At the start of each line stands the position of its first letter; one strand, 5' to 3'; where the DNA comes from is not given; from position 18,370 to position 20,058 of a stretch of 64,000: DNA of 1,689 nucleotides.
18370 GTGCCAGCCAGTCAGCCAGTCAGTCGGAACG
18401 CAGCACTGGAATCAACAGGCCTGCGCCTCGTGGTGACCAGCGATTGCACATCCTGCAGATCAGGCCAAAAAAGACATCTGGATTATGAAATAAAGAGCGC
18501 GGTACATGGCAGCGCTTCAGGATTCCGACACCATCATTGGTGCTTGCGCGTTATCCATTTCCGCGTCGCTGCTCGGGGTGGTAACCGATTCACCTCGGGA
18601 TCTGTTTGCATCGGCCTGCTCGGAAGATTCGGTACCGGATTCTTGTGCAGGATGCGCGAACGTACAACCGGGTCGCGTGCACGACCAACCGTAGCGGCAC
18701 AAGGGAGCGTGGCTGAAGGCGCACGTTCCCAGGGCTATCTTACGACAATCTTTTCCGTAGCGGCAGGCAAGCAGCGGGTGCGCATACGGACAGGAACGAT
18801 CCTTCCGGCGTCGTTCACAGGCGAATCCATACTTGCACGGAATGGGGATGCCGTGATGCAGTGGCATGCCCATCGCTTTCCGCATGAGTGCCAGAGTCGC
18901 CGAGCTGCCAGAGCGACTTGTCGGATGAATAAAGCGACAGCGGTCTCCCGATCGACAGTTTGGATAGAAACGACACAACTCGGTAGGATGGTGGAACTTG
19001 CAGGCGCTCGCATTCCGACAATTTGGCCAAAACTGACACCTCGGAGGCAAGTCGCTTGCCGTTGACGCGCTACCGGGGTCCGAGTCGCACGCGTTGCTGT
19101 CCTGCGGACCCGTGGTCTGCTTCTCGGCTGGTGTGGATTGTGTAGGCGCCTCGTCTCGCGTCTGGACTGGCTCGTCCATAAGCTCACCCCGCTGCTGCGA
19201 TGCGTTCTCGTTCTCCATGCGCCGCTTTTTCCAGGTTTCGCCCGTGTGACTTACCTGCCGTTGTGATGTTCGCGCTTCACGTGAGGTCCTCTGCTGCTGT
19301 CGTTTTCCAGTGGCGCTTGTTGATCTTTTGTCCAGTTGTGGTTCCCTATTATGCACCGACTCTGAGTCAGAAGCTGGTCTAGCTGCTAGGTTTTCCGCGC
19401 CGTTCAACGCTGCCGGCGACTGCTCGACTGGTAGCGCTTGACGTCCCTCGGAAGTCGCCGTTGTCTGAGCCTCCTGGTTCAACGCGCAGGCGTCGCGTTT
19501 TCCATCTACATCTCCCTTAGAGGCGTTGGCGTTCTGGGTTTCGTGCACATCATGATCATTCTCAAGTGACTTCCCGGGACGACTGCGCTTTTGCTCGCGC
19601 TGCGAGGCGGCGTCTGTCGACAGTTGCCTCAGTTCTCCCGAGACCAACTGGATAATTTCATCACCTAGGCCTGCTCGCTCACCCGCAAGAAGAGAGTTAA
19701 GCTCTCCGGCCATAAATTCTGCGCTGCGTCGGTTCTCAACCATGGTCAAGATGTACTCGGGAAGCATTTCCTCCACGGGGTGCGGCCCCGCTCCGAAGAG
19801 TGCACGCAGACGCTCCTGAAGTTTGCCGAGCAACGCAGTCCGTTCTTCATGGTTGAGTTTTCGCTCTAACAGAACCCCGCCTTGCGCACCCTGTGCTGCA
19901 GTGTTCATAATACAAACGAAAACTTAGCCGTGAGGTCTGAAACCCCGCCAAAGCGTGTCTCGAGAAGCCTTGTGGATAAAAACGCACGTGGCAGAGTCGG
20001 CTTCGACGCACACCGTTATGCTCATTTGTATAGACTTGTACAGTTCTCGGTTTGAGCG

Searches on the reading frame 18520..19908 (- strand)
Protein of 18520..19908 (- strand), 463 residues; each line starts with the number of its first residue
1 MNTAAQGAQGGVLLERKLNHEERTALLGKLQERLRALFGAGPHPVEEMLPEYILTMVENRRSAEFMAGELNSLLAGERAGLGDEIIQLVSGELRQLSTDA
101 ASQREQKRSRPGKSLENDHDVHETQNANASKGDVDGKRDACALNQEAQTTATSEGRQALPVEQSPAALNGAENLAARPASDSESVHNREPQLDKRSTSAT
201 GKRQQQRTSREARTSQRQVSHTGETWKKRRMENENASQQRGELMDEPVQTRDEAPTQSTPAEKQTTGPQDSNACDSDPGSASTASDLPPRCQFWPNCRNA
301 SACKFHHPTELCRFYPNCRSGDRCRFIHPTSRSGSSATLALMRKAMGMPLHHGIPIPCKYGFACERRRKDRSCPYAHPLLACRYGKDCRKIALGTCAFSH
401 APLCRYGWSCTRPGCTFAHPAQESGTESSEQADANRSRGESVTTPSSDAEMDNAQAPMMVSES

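Call 29: search_protein_families(library=pfam, proteins=[window:18520-19908:-], max_evalue=0.001)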
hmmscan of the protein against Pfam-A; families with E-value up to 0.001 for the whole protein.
window:18520-19908:- (463 aa): 1 family
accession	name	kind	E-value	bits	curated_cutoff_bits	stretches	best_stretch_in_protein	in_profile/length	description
PF14608.12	zf-CCCH_2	-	2.3e-12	47.4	25.8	1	311-329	1-19/19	RNA-binding, Nab2-type zinc finger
